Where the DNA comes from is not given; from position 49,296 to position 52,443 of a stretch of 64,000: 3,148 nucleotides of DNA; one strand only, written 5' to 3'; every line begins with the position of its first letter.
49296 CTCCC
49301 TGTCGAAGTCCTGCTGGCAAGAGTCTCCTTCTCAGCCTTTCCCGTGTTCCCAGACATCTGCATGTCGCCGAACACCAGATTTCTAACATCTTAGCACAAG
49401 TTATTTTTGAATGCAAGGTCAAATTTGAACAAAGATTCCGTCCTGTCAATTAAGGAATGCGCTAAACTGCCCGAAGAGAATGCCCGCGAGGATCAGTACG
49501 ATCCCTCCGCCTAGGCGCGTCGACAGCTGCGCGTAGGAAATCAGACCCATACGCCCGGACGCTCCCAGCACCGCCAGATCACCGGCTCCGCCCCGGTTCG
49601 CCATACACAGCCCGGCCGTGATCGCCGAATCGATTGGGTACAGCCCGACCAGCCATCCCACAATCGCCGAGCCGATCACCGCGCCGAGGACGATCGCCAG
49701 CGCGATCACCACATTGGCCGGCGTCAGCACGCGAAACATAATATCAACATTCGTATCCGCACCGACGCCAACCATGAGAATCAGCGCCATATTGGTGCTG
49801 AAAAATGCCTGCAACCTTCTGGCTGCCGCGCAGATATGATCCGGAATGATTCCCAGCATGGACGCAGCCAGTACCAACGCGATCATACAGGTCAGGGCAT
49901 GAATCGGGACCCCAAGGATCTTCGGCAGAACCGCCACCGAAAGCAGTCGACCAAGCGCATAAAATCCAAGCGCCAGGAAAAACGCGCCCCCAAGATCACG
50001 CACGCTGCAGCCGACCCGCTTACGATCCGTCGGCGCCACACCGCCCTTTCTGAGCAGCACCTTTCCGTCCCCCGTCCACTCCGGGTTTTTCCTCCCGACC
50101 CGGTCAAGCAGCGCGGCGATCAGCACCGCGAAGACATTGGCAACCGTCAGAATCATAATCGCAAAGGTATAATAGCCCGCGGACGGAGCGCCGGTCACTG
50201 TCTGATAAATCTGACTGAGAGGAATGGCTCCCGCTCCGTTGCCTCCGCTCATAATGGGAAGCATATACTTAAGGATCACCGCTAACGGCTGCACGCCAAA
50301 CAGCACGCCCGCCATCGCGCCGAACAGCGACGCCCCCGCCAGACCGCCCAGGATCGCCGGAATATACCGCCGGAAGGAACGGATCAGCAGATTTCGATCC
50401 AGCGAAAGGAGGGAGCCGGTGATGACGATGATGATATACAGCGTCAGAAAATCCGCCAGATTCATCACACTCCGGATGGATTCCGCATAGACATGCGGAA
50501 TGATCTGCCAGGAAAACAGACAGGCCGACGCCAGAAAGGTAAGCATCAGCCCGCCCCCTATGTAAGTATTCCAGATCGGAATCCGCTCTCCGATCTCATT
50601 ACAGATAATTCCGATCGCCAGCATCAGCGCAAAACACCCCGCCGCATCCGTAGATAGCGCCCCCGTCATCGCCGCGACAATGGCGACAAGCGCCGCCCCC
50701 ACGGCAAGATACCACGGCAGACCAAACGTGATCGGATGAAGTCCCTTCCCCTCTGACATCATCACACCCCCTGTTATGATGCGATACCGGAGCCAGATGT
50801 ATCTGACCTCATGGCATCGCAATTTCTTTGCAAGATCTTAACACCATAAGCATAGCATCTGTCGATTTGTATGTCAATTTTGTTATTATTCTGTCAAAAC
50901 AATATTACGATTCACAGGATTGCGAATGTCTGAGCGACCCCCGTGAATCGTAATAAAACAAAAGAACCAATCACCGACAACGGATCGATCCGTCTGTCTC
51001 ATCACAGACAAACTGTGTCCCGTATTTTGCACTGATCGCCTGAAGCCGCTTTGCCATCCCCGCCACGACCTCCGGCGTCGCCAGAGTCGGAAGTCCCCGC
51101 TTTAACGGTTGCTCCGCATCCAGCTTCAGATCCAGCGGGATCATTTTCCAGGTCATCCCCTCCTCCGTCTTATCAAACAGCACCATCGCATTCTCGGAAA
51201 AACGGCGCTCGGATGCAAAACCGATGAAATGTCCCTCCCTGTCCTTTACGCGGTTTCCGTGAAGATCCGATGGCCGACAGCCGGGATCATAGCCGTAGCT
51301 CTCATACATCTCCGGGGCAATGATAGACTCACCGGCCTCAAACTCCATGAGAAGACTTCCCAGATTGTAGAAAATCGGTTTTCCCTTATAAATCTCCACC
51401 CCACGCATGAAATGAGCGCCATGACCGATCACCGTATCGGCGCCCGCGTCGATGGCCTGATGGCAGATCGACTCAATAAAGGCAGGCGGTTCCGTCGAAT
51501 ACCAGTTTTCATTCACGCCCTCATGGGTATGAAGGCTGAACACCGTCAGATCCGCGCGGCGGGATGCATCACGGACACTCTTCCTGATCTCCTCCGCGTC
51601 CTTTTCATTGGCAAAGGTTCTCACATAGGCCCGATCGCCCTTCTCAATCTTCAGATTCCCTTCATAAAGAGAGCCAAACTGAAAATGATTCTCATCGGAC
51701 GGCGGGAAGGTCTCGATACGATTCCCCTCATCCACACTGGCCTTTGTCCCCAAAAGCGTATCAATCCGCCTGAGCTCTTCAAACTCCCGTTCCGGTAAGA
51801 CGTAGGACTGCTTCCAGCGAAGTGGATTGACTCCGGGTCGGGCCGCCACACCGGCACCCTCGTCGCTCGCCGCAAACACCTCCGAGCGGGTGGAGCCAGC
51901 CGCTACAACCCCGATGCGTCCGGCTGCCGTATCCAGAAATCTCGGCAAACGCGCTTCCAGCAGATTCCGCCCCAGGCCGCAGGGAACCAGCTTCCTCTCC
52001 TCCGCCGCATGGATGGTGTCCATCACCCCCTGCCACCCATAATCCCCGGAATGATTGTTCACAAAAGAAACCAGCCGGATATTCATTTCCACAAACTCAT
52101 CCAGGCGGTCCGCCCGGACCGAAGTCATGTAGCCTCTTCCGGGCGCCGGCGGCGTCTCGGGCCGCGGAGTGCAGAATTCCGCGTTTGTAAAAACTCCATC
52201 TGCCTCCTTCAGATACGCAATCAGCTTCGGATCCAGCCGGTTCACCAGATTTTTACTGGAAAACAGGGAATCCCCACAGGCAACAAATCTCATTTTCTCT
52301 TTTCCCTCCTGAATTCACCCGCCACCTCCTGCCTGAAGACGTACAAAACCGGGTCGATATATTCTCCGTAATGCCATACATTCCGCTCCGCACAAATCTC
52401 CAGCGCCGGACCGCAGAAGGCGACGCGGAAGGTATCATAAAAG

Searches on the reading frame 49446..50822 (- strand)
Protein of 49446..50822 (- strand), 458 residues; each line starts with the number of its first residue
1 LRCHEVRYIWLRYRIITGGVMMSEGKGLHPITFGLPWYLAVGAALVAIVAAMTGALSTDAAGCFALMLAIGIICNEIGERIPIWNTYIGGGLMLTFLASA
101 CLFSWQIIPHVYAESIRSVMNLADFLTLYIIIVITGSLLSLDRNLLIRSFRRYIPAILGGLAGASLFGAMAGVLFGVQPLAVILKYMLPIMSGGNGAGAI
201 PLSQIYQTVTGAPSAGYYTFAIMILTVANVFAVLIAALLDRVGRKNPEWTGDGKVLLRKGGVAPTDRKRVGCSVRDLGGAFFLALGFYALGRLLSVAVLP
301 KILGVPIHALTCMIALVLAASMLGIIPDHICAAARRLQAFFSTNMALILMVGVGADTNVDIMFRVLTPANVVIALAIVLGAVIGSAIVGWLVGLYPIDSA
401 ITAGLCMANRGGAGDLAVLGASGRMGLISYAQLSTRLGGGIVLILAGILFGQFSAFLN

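Call 10: search_protein_families(library=ncbifam, proteins=[window:49446-50822:-])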
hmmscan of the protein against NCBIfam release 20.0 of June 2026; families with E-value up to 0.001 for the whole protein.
window:49446-50822:- (458 aa): 2 families
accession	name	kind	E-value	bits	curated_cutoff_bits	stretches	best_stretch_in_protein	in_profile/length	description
NF047943.1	CitNaTportCitS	equivalog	3.9e-152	507.2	600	1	33-452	5-425/426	citrate/sodium symporter CitS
TIGR00783.1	ccs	subfamily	2.1e-104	349.8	549.05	1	34-449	11-420/420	citrate:cation symporter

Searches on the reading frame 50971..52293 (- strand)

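Call 10: search_protein_families(library=ncbifam, proteins=[window:50971-52293:-])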
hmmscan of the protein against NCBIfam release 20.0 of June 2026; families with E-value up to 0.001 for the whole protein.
window:50971-52293:- (440 aa): 1 family
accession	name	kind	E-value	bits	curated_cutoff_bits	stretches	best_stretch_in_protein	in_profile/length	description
NF038314.1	epimerase_MslH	equivalog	2.2e-47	161.4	700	1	24-431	29-428/439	lasso peptide C-terminal Trp epimerase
